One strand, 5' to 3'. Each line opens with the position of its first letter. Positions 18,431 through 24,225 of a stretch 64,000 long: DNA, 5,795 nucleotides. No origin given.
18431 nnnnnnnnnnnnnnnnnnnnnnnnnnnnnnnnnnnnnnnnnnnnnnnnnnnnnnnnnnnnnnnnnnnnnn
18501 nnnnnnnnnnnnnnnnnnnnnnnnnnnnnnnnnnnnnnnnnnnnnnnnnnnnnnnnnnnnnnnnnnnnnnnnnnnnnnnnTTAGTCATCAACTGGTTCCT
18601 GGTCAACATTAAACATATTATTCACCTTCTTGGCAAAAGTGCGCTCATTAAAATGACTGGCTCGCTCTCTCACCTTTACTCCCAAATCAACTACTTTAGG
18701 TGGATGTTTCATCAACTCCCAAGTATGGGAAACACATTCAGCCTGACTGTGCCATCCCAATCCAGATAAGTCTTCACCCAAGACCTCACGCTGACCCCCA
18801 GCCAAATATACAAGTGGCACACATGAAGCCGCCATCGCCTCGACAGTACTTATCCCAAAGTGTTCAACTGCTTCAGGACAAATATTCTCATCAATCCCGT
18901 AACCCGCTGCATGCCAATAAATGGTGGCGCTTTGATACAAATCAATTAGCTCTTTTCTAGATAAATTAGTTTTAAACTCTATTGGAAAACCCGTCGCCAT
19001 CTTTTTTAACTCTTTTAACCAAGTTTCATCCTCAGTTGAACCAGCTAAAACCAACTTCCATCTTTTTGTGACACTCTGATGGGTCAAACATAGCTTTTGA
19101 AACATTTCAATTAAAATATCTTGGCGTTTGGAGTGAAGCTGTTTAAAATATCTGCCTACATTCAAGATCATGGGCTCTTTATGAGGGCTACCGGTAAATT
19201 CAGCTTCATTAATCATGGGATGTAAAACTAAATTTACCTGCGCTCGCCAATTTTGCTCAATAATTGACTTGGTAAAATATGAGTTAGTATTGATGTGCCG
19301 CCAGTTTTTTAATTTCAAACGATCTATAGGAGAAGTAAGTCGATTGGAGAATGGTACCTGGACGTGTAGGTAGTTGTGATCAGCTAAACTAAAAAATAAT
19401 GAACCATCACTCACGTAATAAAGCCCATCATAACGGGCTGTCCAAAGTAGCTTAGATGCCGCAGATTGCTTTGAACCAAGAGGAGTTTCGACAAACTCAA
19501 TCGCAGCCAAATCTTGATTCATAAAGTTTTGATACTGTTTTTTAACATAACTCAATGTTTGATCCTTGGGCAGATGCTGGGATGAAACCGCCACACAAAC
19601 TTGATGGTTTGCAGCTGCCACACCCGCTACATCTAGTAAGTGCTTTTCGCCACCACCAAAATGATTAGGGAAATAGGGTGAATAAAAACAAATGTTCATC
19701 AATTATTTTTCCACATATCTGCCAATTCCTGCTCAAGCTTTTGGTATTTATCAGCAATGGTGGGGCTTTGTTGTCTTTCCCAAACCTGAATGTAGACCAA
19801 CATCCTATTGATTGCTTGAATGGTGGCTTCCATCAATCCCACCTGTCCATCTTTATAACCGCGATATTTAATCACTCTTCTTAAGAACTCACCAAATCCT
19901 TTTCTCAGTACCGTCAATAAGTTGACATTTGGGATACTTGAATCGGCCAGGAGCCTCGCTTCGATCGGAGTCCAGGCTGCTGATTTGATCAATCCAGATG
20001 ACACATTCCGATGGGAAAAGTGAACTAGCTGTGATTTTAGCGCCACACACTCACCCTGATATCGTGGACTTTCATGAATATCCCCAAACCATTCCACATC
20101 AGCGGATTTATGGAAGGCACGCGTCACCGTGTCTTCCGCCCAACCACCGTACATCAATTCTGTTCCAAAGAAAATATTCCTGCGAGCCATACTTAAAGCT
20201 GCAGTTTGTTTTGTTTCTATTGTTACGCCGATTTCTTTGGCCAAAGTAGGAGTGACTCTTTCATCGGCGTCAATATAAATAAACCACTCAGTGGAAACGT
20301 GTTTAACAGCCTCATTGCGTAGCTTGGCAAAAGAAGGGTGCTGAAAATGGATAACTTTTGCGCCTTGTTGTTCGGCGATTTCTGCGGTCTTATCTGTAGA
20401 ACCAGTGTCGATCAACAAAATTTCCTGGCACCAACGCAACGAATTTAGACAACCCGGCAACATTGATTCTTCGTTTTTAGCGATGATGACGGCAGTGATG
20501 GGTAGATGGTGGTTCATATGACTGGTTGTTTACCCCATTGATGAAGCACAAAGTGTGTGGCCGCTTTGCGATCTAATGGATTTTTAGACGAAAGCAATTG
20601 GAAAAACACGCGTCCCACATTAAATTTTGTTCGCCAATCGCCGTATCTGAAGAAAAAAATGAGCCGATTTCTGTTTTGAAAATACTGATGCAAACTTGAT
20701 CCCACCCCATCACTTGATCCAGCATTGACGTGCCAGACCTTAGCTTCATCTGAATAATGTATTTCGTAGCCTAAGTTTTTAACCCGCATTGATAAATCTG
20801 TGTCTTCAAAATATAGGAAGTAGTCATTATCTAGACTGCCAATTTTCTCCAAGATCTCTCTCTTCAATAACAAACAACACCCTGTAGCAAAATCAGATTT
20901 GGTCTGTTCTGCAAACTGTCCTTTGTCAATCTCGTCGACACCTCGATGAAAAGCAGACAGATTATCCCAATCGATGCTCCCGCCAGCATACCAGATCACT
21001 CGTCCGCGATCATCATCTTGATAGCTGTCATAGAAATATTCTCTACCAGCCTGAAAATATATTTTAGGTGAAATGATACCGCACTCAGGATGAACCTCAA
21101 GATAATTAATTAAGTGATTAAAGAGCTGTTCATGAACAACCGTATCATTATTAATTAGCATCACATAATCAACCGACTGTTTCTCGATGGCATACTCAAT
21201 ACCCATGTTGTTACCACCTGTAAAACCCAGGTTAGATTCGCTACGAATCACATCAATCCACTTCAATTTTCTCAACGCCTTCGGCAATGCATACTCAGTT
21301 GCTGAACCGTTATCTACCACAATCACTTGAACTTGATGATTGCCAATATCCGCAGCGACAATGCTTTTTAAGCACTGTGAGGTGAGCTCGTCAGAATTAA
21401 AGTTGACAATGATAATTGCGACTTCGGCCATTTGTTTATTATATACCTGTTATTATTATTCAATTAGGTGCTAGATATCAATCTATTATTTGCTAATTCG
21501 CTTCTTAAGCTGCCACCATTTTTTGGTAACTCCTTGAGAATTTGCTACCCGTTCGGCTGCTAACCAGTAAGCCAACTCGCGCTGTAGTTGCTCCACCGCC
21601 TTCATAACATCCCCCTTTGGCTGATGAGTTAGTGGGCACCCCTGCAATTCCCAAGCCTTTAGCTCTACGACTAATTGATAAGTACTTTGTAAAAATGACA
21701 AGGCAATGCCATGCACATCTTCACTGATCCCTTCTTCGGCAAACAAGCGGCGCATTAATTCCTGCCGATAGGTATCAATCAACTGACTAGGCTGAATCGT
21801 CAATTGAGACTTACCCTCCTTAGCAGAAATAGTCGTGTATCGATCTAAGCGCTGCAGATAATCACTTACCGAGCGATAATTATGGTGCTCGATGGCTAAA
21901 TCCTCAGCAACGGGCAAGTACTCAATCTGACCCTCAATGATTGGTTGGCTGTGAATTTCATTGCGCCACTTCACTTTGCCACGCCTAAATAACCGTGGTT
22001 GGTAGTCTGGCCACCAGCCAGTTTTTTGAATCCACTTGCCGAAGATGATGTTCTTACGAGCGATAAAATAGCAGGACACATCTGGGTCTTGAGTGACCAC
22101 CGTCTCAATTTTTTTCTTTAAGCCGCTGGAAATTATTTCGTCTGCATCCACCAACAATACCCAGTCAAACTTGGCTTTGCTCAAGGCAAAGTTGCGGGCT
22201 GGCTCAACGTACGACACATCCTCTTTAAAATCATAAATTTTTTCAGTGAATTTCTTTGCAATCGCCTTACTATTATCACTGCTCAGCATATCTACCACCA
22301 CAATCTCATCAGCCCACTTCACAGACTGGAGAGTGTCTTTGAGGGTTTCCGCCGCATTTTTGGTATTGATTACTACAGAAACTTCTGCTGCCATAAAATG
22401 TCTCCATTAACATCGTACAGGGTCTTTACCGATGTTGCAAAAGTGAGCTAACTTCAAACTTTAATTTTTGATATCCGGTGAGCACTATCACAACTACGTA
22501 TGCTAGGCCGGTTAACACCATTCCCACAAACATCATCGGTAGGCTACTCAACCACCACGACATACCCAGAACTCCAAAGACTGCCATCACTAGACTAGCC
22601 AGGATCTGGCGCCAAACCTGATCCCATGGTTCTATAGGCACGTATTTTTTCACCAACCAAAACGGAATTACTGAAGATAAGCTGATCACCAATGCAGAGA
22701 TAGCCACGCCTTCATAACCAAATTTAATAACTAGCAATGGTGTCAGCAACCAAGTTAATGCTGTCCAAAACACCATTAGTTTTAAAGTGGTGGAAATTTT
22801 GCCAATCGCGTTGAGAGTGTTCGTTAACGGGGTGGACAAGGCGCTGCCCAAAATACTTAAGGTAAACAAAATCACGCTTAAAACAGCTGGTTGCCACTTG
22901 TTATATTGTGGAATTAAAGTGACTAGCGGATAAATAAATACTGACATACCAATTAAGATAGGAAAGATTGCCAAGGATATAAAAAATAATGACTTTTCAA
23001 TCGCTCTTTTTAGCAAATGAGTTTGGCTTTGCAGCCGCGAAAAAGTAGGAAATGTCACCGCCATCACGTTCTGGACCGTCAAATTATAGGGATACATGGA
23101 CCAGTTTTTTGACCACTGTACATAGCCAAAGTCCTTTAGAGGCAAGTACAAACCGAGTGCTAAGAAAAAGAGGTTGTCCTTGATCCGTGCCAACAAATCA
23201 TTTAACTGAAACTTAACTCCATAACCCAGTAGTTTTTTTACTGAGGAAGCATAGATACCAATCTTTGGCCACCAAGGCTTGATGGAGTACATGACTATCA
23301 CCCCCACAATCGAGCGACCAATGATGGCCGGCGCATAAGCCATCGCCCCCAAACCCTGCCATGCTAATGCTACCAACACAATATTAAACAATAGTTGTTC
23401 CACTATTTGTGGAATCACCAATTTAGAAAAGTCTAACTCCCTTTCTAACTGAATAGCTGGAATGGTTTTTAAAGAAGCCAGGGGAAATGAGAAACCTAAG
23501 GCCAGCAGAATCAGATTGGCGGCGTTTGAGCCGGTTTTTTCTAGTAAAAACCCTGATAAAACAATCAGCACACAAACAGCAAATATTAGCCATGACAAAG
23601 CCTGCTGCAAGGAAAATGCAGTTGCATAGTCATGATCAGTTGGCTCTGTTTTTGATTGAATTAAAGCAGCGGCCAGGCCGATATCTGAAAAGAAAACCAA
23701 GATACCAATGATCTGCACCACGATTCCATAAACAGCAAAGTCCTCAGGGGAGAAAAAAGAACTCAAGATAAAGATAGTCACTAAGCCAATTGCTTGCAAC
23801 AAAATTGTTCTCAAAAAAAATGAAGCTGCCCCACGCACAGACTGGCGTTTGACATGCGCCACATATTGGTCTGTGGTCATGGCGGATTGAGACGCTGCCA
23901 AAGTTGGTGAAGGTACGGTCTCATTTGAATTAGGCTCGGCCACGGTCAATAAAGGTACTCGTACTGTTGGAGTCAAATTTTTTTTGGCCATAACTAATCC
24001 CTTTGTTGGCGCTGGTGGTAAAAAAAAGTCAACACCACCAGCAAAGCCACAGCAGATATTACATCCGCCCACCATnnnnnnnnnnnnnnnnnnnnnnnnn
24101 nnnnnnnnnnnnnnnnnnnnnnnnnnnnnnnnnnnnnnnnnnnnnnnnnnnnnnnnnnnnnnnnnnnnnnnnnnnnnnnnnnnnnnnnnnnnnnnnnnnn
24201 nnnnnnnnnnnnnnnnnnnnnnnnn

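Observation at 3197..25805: Three YfhO/PTPS-related membrane proteins sharing an HD..H..R motif and a C-terminal FPGW domain with a terminal TM anchor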

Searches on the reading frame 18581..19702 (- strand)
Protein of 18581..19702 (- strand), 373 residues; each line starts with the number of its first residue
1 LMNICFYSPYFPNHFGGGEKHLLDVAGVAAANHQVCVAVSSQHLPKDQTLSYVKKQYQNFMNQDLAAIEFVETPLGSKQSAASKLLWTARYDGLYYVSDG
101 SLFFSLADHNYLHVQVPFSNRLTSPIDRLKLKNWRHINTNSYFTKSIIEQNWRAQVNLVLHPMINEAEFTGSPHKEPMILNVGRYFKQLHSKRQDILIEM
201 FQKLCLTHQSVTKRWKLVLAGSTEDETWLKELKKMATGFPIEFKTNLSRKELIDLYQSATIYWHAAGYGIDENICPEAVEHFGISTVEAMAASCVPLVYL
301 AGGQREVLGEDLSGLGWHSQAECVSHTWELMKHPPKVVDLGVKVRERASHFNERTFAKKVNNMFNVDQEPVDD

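Call 26: search_protein_families(library=pfam, proteins=[window:18581-19702:-], max_evalue=0.001)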
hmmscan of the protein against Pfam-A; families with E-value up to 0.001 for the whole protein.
window:18581-19702:- (373 aa): 2 families
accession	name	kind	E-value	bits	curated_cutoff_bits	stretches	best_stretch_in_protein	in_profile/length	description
PF00534.26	Glycos_transf_1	-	2e-19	70.2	26.4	1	168-315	7-138/172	Glycosyl transferases group 1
PF13692.12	Glyco_trans_1_4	-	1.9e-09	38.4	27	1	177-310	2-119/142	Glycosyl transferases group 1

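Call 54: search_protein_families(library=ncbifam, proteins=[window:18581-19702:-], max_evalue=0.001)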
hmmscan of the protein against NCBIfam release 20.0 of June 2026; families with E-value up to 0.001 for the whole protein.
window:18581-19702:- (373 aa): 1 family
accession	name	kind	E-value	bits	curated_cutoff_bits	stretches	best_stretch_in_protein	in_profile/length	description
TIGR02149.1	glgA_Coryne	subfamily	0.00059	19.1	302.4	1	176-353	204-364/391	glycogen synthase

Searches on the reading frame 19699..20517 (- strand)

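Call 26: search_protein_families(library=pfam, proteins=[window:19699-20517:-], max_evalue=0.001)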
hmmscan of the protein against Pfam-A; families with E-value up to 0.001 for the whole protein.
window:19699-20517:- (272 aa): 2 families
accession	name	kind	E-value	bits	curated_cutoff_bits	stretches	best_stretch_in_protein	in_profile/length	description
PF00535.33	Glycos_transf_2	-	1.9e-17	64.2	23.3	1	9-141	2-143/168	Glycosyl transferase family 2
PF13704.12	Glyco_tranf_2_4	-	1.6e-05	25.8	27.5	1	14-86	1-82/98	Glycosyl transferase family 2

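Call 54: search_protein_families(library=ncbifam, proteins=[window:19699-20517:-], max_evalue=0.001)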
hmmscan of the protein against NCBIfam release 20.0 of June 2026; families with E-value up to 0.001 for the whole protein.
window:19699-20517:- (272 aa): 7 families
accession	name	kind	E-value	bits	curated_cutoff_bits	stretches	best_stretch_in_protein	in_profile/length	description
TIGR04283.1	glyco_like_mftF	equivalog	1.5e-11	44.3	182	1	10-107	4-104/221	TIGR04283 family arsenosugar biosynthesis glycosyltransferase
TIGR04195.1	S_glycosyl_SunS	equivalog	6.3e-10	38.4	350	1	7-89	59-145/421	SunS family peptide S-glycosyltransferase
TIGR04182.1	glyco_TIGR04182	equivalog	1.7e-08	34.3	325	1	14-95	9-92/293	S-layer glycoprotein N-glycosyltransferase AglJ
NF007482.0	PRK10073.1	equivalog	2.6e-06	26.7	423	1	7-96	8-106/334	glycosyltransferase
NF010496.0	PRK13915.1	equivalog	3.9e-06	26.2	262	1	7-59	33-92/307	glucosyl-3-phosphoglycerate synthase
NF041391.1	DPhHxTase_Halo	equivalog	0.00035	19.6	375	1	32-86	26-79/213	dolichyl-phosphate hexose transferase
TIGR03965.1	mycofact_glyco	equivalog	0.00083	18.3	280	0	7-90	76-169/467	mycofactocin biosynthesis glycosyltransferase MftF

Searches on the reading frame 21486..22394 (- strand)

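Call 26: search_protein_families(library=pfam, proteins=[window:21486-22394:-], max_evalue=0.001)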
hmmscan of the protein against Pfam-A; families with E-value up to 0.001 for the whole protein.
window:21486-22394:- (302 aa): 2 families
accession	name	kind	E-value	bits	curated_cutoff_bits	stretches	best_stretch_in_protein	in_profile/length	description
PF00535.33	Glycos_transf_2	-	9.9e-17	61.8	23.3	1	6-147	1-153/168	Glycosyl transferase family 2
PF13704.12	Glyco_tranf_2_4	-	0.00081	20.3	27.5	0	13-88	2-84/98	Glycosyl transferase family 2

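Call 54: search_protein_families(library=ncbifam, proteins=[window:21486-22394:-], max_evalue=0.001)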
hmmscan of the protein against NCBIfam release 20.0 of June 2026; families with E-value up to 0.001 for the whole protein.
window:21486-22394:- (302 aa): 8 families
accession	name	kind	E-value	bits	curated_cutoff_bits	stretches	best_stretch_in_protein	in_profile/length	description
NF007482.0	PRK10073.1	equivalog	9.6e-09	34.7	423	1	3-103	6-113/334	glycosyltransferase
TIGR04195.1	S_glycosyl_SunS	equivalog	1.8e-08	33.6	350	1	8-177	62-228/421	SunS family peptide S-glycosyltransferase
TIGR04283.1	glyco_like_mftF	equivalog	4.5e-08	33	182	1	5-110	1-107/221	TIGR04283 family arsenosugar biosynthesis glycosyltransferase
NF038299.1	EPS_HpsN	equivalog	9.6e-06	24.8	425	1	4-107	2-113/317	hormogonium polysaccharide biosynthesis glycosyltransferase HpsN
NF047683.1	TeichurnBiosyTuaG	equivalog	1.6e-05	24.7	400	1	4-99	7-111/252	teichuronic acid biosynthesis protein TuaG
NF038302.1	EPS_HpsE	equivalog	0.00025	20.1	300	1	5-106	3-117/307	hormogonium polysaccharide biosynthesis glycosyltransferase HpsE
NF010496.0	PRK13915.1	equivalog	0.00037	19.7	262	1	3-65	31-100/307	glucosyl-3-phosphoglycerate synthase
NF050050.1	ProtGlycPglI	equivalog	0.00071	19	500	1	4-96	3-105/306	GalNAc(5)-diNAcBac-PP-undecaprenol beta-1,3-glucosyltransferase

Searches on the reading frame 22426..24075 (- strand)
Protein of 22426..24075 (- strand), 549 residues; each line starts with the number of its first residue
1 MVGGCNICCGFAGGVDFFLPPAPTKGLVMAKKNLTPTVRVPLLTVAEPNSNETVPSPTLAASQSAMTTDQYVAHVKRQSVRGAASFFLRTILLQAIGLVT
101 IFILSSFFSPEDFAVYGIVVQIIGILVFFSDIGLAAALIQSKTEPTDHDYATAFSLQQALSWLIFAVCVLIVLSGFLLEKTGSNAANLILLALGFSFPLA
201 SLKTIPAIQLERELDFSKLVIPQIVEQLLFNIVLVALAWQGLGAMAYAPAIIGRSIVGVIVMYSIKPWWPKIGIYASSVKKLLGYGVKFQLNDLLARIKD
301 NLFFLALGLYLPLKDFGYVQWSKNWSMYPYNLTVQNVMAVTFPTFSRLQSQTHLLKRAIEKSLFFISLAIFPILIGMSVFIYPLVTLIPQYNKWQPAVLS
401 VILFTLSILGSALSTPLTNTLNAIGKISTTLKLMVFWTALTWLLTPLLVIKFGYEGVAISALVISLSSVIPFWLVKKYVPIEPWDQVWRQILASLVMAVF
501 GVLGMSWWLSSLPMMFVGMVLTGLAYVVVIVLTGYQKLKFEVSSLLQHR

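Call 4: search_protein_families(library=pfam, proteins=[window:22426-24075:-], max_evalue=0.1)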
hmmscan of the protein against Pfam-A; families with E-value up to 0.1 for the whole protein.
window:22426-24075:- (549 aa): 4 families
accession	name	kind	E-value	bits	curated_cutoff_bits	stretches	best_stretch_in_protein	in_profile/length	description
PF13440.11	Polysacc_synt_3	-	1.6e-46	159.3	23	1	103-398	1-292/293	Polysaccharide biosynthesis protein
PF01943.22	Polysacc_synt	-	1.3e-21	77.7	28.2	1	80-349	2-274/274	Polysaccharide biosynthesis protein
PF03023.19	MurJ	-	8.5e-07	28.4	27.4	1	318-520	234-445/451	Lipid II flippase MurJ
PF17410.7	Stevor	-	0.04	13.9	25.4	1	65-174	135-247/275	Subtelomeric Variable Open Reading frame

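Call 5: search_protein_families(library=ncbifam, proteins=[window:22426-24075:-], max_evalue=0.1)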
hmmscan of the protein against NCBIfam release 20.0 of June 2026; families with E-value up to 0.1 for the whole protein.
window:22426-24075:- (549 aa): 3 families
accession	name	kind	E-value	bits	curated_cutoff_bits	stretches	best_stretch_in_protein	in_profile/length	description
NF007773.0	PRK10459.1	equivalog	1.1e-28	100.5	273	1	76-546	4-479/492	MOP flippase family protein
NF058658.1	Oglyco_Wzx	exception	3.8e-23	82.3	720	1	88-529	19-459/478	O-glycosylation flippase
NF047674.1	TeichurnBiosyTuaB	equivalog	2.6e-15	56.4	580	1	74-505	3-432/469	teichuronic acid biosynthesis protein TuaB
